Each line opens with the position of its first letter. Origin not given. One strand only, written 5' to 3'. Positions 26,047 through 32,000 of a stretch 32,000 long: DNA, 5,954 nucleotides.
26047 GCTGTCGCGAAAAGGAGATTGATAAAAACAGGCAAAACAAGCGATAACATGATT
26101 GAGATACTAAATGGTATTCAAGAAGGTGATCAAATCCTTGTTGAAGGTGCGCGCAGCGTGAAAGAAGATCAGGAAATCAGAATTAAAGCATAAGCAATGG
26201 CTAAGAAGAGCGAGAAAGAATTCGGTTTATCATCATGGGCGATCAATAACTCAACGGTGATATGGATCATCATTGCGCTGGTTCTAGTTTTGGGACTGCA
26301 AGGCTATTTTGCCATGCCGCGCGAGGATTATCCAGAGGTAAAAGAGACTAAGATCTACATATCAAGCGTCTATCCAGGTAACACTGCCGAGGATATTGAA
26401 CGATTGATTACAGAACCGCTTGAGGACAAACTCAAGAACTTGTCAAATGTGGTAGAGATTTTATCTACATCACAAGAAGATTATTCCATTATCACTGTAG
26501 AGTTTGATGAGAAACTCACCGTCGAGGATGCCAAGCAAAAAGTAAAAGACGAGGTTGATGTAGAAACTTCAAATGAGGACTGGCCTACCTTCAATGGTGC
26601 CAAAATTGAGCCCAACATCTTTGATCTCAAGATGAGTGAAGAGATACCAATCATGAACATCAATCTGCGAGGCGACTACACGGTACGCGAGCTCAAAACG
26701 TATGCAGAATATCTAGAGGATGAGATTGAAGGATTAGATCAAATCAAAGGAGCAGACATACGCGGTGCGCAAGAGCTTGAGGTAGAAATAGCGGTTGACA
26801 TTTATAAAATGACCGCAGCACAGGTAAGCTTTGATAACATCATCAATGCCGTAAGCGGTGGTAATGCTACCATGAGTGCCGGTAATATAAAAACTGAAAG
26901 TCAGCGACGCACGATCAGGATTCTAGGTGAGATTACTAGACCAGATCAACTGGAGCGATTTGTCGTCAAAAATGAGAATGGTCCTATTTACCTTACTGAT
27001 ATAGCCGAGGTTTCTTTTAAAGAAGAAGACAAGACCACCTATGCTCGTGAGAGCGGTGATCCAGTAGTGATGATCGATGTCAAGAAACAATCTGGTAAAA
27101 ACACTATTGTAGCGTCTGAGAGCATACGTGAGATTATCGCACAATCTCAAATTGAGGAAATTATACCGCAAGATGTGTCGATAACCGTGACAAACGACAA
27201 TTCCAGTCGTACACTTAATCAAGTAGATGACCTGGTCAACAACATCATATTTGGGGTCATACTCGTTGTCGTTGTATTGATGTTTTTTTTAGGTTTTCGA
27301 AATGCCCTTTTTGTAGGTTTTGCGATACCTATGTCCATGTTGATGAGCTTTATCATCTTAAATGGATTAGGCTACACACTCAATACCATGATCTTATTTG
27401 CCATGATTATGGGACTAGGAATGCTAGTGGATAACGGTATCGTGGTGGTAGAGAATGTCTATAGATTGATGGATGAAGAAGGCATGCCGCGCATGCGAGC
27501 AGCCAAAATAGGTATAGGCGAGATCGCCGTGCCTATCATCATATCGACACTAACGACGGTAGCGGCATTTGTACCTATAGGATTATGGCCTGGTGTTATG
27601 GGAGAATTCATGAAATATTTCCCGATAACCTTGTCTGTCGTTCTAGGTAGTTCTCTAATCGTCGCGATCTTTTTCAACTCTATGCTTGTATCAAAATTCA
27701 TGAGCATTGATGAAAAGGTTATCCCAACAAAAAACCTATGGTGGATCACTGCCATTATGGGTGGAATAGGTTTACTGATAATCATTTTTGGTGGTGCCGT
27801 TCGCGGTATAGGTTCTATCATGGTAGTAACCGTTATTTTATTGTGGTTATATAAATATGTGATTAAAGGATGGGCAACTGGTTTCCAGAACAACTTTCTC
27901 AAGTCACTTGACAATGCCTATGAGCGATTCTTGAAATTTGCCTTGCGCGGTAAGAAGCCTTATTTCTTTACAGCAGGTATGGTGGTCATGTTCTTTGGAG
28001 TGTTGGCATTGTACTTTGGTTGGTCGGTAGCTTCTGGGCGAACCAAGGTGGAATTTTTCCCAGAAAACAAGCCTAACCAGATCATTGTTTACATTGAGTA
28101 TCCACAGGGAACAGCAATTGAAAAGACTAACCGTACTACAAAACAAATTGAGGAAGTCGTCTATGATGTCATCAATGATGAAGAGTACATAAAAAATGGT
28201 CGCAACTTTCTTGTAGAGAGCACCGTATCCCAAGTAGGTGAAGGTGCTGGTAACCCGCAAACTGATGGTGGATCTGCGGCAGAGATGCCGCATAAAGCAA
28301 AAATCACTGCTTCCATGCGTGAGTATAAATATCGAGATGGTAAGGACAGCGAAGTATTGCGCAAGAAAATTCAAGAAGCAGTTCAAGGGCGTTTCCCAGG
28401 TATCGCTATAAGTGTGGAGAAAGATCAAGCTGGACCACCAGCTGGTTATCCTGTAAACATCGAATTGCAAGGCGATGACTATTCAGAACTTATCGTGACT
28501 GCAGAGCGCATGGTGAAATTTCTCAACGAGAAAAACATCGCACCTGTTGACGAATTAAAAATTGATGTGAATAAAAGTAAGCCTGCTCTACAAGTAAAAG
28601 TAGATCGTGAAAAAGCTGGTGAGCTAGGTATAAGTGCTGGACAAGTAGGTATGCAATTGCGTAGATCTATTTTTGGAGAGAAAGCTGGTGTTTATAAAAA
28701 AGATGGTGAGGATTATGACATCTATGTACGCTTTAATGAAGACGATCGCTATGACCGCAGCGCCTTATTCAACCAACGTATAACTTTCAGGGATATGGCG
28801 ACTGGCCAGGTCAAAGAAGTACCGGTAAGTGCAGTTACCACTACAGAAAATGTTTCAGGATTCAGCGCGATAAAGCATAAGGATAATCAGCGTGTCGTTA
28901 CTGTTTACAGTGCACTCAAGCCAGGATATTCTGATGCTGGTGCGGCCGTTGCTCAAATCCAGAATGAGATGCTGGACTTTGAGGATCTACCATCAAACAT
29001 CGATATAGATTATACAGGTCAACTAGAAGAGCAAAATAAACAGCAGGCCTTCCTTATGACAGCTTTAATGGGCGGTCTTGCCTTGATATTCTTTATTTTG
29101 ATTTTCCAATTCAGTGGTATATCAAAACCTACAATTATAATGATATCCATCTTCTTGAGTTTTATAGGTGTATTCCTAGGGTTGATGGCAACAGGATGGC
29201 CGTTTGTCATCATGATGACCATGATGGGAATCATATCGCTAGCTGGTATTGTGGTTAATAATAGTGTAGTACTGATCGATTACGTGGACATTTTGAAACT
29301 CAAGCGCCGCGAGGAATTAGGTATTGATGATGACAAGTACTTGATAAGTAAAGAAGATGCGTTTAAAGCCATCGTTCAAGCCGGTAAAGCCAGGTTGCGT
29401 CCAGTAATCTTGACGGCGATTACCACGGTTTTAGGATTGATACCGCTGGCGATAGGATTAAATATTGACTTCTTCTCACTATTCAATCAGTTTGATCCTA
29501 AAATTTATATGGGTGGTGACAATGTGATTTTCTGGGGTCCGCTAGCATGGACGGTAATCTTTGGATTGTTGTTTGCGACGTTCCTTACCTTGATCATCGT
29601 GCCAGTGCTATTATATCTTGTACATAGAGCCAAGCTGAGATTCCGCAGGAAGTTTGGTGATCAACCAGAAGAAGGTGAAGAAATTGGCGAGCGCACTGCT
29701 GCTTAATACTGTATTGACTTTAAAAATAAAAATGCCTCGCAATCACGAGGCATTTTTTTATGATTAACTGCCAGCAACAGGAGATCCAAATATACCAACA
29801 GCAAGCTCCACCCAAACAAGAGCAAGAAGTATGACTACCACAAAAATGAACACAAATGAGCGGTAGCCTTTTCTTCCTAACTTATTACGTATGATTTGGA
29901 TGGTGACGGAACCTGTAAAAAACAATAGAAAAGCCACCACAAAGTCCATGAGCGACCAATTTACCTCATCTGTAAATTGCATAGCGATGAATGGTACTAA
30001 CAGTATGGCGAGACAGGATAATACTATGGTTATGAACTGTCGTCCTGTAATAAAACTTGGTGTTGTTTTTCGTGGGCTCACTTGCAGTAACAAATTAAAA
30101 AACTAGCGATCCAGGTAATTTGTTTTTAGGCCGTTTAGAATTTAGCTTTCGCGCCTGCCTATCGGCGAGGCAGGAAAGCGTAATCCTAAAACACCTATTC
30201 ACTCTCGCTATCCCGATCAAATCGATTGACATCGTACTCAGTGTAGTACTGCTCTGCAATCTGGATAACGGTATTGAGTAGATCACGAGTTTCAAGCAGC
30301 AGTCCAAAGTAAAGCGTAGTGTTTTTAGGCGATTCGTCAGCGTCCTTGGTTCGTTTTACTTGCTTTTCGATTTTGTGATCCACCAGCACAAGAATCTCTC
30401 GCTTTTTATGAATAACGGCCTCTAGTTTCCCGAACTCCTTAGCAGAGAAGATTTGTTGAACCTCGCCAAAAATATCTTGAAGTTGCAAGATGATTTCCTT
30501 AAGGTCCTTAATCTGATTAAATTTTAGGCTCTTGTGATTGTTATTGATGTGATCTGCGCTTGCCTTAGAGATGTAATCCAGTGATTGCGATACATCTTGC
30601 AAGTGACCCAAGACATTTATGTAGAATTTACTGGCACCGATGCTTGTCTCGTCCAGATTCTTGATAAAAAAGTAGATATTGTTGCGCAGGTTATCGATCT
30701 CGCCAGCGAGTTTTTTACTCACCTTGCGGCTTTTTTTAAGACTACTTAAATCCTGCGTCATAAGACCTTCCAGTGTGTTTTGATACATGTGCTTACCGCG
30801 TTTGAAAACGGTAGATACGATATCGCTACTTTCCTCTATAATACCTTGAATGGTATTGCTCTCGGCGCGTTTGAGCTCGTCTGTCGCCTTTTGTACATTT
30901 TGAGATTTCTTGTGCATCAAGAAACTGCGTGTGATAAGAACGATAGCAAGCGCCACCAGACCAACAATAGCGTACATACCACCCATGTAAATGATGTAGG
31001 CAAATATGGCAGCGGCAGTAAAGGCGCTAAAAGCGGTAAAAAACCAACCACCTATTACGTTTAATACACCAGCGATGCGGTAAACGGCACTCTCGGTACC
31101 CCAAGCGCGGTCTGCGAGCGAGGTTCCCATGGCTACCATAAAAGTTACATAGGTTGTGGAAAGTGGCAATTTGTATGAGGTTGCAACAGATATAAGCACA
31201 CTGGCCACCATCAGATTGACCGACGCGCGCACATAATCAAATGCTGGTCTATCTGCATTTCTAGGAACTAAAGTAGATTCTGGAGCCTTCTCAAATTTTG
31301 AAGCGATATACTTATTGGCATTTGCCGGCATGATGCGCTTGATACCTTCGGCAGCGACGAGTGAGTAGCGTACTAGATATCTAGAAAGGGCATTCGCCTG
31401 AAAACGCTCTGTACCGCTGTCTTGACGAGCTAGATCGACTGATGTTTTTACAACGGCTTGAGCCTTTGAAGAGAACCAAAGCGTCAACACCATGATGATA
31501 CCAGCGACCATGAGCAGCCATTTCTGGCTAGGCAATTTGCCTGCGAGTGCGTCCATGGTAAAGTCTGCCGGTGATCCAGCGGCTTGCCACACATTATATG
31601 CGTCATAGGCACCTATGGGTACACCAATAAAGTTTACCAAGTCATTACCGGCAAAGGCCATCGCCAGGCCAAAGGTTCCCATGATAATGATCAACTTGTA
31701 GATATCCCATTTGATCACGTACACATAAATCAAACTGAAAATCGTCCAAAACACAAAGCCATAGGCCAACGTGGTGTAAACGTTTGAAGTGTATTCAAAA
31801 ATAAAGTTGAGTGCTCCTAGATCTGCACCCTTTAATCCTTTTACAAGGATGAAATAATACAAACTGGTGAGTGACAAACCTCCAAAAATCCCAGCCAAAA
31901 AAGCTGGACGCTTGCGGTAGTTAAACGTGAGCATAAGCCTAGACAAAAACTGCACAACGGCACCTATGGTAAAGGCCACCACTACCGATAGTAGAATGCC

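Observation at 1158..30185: Hyper-iterated 14-bp perfect palindrome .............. dispersed across the whole window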

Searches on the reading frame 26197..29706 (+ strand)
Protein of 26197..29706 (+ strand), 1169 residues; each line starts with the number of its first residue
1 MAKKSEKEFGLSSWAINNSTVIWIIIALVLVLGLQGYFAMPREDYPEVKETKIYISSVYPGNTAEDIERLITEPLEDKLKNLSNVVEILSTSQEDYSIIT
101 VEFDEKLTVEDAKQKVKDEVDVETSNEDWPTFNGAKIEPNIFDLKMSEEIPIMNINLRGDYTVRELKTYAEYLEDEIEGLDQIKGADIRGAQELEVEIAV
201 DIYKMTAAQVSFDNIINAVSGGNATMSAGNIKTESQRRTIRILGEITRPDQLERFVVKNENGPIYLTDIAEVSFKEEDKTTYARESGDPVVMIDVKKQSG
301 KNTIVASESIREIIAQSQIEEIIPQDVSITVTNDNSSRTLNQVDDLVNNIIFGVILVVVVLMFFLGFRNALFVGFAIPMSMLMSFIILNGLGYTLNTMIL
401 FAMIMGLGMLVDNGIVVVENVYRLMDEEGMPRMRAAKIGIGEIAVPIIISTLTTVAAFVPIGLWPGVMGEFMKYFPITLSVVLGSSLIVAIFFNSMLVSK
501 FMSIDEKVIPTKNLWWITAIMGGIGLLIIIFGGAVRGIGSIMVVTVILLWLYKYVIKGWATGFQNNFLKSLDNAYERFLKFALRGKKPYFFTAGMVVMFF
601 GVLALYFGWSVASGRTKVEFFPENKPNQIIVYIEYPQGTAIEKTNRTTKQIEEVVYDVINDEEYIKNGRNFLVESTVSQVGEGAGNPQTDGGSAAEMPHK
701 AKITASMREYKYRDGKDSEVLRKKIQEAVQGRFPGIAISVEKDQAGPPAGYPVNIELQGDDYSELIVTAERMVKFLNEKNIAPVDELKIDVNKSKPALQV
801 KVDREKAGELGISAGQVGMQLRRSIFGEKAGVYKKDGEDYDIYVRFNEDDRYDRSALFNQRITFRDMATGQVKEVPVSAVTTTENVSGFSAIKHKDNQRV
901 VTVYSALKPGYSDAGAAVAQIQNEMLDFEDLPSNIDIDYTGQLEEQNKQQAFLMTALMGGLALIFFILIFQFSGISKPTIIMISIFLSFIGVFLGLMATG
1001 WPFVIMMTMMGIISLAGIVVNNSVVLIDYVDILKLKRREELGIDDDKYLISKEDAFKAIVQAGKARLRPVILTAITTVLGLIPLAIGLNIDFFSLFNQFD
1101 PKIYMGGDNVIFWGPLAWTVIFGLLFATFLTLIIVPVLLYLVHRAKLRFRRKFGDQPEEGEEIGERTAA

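Call 65: search_protein_families(library=pfam, proteins=[window:26197-29706:+], max_evalue=1e-10)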
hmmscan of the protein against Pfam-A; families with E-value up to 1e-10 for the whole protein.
window:26197-29706:+ (1169 aa): 1 family
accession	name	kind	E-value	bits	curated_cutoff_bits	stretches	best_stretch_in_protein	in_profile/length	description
PF00873.25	ACR_tran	-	2.9e-160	535.6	28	1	12-1143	2-1021/1021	AcrB/AcrD/AcrF family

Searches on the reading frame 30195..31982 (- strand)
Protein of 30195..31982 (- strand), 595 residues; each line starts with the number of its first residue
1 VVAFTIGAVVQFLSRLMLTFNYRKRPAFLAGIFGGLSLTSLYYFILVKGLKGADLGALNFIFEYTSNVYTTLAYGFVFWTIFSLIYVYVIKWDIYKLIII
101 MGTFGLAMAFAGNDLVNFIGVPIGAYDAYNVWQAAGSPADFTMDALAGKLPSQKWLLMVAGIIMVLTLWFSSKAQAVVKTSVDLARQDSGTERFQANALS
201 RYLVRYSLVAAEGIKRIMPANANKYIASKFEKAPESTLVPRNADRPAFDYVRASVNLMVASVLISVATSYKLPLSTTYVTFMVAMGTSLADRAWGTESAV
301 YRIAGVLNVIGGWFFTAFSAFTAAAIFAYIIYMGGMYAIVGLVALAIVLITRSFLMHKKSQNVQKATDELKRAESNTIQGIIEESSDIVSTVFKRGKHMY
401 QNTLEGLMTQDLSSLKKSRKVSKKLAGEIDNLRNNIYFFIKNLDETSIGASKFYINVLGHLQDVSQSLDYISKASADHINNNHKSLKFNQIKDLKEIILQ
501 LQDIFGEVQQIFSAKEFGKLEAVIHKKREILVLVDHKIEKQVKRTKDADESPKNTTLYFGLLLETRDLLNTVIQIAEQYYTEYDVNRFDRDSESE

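Call 46: search_protein_families(library=pfam, proteins=[window:30195-31982:-], max_evalue=0.00001)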
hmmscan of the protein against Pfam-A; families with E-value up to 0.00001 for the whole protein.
window:30195-31982:- (595 aa): 1 family
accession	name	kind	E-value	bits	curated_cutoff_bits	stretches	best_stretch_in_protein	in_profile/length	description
PF01384.25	PHO4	-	7e-09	35.5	33.7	1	254-336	66-145/350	Phosphate transporter family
